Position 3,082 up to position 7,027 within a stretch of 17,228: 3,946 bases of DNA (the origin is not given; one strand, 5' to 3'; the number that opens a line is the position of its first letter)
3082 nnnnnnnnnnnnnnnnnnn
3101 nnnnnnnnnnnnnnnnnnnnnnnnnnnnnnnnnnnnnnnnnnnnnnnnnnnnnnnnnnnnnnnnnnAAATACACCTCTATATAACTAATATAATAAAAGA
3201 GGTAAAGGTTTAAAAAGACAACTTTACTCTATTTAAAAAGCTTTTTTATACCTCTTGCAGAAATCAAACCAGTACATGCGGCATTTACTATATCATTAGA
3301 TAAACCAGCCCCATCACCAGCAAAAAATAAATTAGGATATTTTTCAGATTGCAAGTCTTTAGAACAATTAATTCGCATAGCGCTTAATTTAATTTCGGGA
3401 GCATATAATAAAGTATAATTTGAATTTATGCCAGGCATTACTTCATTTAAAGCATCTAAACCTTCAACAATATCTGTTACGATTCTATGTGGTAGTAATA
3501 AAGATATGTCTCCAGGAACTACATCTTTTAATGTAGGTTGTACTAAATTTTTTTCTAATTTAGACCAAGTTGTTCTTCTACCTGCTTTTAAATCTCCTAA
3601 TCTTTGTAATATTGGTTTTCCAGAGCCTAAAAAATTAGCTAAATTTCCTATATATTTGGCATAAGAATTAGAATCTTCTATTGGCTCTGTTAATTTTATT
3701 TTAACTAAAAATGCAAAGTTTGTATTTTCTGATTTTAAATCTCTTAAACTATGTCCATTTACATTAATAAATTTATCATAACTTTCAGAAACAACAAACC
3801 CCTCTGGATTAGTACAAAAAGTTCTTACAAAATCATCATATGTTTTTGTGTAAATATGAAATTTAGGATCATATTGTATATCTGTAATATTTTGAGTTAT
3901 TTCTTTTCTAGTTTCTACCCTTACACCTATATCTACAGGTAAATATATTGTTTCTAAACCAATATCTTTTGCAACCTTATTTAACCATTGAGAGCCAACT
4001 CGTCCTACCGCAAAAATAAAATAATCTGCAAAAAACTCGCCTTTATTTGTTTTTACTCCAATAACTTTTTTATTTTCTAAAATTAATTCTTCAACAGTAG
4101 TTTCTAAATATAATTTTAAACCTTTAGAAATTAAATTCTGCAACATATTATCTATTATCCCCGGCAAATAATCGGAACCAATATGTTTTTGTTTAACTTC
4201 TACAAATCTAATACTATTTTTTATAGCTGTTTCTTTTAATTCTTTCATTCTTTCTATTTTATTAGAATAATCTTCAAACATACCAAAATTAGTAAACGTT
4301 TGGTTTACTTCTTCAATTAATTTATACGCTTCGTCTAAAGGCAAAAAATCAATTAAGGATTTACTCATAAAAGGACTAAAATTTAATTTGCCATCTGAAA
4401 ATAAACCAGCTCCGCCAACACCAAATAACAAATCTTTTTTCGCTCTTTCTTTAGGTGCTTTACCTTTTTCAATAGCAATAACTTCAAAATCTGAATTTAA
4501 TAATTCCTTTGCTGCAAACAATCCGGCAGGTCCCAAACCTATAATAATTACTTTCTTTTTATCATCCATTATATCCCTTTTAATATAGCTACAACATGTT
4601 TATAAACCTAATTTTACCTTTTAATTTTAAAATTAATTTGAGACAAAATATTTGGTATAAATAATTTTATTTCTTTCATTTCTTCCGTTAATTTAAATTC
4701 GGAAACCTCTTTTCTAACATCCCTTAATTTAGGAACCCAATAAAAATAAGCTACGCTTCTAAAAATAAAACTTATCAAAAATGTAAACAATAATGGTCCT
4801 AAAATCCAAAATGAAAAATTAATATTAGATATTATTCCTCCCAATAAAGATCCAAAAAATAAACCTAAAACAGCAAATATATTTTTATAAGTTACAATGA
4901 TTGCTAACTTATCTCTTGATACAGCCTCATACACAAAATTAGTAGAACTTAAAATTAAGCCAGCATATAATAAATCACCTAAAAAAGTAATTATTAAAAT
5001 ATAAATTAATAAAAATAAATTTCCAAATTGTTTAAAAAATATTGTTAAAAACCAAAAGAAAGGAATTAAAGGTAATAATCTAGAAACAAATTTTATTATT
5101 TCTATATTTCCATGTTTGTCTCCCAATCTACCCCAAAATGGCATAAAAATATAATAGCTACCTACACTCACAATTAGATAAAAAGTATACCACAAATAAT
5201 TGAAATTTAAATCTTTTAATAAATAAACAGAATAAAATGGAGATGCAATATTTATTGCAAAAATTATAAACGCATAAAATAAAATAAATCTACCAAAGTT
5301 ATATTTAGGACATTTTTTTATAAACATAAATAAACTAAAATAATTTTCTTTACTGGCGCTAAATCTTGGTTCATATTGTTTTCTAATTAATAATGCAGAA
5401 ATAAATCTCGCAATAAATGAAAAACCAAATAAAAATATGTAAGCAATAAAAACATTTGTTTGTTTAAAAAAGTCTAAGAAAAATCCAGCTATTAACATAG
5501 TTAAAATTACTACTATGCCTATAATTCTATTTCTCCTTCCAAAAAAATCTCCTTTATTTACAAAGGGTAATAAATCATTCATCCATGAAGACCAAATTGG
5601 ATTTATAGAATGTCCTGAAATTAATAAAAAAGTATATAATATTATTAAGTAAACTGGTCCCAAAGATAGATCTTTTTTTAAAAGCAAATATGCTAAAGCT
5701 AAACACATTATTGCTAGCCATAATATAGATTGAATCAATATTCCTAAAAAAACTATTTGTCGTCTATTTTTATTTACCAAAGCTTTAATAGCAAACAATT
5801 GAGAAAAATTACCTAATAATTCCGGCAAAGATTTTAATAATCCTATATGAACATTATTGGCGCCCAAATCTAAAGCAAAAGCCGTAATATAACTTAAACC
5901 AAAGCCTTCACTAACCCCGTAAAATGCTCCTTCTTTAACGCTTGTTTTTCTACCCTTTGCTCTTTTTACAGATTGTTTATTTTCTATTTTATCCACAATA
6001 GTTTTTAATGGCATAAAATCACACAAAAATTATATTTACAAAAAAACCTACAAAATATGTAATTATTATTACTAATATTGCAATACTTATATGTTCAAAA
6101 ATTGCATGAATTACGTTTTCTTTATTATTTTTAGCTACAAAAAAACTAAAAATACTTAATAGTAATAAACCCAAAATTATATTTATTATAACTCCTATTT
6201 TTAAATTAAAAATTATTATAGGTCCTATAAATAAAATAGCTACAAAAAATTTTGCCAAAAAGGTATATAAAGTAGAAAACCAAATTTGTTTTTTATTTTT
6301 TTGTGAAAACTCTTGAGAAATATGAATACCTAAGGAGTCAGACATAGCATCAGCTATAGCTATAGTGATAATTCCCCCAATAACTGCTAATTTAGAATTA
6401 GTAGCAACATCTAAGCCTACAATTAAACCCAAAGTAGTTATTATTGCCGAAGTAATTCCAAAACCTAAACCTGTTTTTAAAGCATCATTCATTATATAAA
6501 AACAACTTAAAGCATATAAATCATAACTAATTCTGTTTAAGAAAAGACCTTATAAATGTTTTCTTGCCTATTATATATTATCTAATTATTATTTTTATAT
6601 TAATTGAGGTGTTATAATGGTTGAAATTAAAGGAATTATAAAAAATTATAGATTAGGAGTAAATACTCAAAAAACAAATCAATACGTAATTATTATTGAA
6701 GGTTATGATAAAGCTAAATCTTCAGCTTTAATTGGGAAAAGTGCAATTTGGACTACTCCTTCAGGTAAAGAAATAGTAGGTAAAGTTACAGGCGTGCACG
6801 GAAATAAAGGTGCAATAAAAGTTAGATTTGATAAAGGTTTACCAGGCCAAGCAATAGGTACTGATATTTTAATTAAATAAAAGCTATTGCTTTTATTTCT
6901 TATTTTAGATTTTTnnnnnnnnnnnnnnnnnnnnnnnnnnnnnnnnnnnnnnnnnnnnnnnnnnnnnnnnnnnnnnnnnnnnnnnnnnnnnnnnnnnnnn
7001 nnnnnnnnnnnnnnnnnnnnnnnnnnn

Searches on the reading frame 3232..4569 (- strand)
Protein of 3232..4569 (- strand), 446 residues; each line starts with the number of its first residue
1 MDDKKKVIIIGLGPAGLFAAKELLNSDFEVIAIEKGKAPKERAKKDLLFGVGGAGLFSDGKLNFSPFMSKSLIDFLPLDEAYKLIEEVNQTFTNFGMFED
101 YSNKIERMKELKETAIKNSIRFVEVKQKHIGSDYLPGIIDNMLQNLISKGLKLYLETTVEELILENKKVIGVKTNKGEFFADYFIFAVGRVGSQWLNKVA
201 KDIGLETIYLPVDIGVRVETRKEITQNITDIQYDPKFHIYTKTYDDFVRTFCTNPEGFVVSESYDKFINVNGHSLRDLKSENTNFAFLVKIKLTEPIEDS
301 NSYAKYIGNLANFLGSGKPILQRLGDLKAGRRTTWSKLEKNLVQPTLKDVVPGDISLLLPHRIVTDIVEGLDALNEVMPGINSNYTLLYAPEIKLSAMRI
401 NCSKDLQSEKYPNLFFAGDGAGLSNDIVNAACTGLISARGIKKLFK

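Call 23: search_protein_families(library=pfam, proteins=[window:3232-4569:-], max_evalue=0.001)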
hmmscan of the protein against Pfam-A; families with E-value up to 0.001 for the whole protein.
window:3232-4569:- (446 aa): 8 families
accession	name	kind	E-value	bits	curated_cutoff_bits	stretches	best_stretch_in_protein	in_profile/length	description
PF07992.20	Pyr_redox_2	-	3.6e-11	43.5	26.1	1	126-207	174-251/291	Pyridine nucleotide-disulphide oxidoreductase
PF21688.3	FAD-depend_C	-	6.9e-11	43.2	27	1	213-392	3-194/197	FAD-dependent protein, C-terminal domain-like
PF03486.20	HI0933_like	-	2.8e-10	40.5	50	1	6-418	2-217/244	HI0933-like protein Rossmann domain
PF01134.28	GIDA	-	5.9e-08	32.6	22.1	0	368-441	320-383/391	Glucose inhibited division protein A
PF01266.30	DAO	-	3.2e-06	27.3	27.9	0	142-208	155-221/353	FAD dependent oxidoreductase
PF00890.30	FAD_binding_2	-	4.8e-05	23.2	20.4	0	7-38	2-33/414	FAD binding domain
PF13738.12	Pyr_redox_3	-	7.3e-05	22.6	30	0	8-37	1-31/305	Pyridine nucleotide-disulphide oxidoreductase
PF01946.23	Thi4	-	0.0003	20.5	26.2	0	6-36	19-50/235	Thi4 family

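Call 53: search_protein_families(library=ncbifam, proteins=[window:3232-4569:-], max_evalue=0.001)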
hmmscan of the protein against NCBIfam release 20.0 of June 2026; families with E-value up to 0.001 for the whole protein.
window:3232-4569:- (446 aa): 18 families
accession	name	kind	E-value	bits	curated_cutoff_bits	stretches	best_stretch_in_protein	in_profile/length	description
NF007123.0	PRK09564.1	equivalog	5.7e-08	31.9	458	1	116-189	171-243/444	CoA-disulfide reductase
TIGR00275.1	TIGR00275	subfamily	6.3e-08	31.9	183.8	0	7-39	1-33/401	aminoacetone oxidase family FAD-binding enzyme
TIGR02032.1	GG-red-SF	subfamily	8.1e-08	32.3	158.8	1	7-41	3-37/297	geranylgeranyl reductase family protein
NF001933.0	PRK00711.1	subfamily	8.4e-07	28.3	383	1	142-203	207-268/429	D-amino acid dehydrogenase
NF002481.1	PRK01747.1-2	equivalog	3.2e-06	26.2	600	1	4-198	238-426/611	bifunctional tRNA (5-methylaminomethyl-2-thiouridine)(34)-methyltransferase MnmC2/FAD-dependent 5-carboxymethylaminomethyl-2-thiouridine(34)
NF046103.1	NOXase_Strep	equivalog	3.8e-06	26.2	600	1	118-195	171-247/442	H2O-forming NADH oxidase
NF005560.0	PRK07233.1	equivalog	3.9e-05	22.7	252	0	6-36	2-32/435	hypothetical protein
NF041853.1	hythiocyan_redase_MerA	equivalog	7.9e-05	21.7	650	1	137-237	202-300/440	hypothiocyanous acid reductase MerA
NF041080.1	DGGGPL_reductase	equivalog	0.00013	21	580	0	6-37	3-34/447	digeranylgeranylglycerophospholipid reductase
TIGR01350.1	lipoamide_DH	equivalog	0.00015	20.6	408.8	0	138-214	213-285/461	dihydrolipoyl dehydrogenase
TIGR01813.1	flavo_cyto_c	subfamily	0.00016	20.5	285.45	0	136-176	130-171/444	flavocytochrome c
NF005546.0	PRK07208.1-2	equivalog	0.00017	20.3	418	1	3-35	3-36/527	hypothetical protein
NF005548.0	PRK07208.1-4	equivalog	0.00017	20.3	389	0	3-53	2-56/488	hypothetical protein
NF041385.1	Dggglyphlred_Halo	equivalog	0.00042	19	700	0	1-35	1-35/405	digeranylgeranylglycerophospholipid reductase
TIGR03911.1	pyrrolys_PylD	equivalog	0.00056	19.1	150.05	0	4-47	145-188/266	3-methylornithyl-N6-L-lysine dehydrogenase PylD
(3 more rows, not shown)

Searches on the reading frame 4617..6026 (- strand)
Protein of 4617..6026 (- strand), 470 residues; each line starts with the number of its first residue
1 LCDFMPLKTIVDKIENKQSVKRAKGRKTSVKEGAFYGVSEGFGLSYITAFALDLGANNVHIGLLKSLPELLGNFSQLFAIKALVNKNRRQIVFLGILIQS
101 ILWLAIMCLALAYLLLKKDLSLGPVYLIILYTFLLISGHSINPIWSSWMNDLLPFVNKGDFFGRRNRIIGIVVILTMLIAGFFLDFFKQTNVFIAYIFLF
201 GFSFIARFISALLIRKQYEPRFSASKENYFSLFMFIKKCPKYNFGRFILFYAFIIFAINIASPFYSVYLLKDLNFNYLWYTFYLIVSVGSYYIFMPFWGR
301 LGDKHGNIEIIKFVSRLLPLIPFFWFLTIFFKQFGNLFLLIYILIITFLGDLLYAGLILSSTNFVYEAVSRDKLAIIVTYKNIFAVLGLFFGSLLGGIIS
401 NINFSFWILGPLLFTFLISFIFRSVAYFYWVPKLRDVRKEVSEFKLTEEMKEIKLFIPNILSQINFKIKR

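Call 23: search_protein_families(library=pfam, proteins=[window:4617-6026:-], max_evalue=0.001)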
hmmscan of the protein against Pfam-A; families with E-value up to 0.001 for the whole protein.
window:4617-6026:- (470 aa): 1 family
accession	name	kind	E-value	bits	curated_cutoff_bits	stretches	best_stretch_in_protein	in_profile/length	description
PF07690.21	MFS_1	-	2.5e-18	66.6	33.4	2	43-347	16-305/347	Major Facilitator Superfamily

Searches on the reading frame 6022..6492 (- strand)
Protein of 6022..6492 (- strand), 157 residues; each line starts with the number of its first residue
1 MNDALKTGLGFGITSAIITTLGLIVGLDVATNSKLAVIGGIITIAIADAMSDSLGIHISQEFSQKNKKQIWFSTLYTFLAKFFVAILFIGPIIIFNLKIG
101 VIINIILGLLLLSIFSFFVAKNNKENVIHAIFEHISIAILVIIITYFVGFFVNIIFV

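Call 23: search_protein_families(library=pfam, proteins=[window:6022-6492:-], max_evalue=0.001)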
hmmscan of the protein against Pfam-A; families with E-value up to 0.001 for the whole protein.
window:6022-6492:- (157 aa): 1 family
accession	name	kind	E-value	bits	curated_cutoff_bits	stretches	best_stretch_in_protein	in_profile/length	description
PF01988.24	VIT1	-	4.7e-06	27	28.1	1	56-149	116-213/214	VIT family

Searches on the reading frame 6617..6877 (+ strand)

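Call 23: search_protein_families(library=pfam, proteins=[window:6617-6877:+], max_evalue=0.001)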
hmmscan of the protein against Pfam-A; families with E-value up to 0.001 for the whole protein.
window:6617-6877:+ (87 aa): 1 family
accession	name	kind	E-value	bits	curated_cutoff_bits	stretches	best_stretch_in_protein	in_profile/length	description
PF01247.24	Ribosomal_L35Ae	-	1.5e-12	47.9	27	1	4-86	3-94/95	Ribosomal protein L35Ae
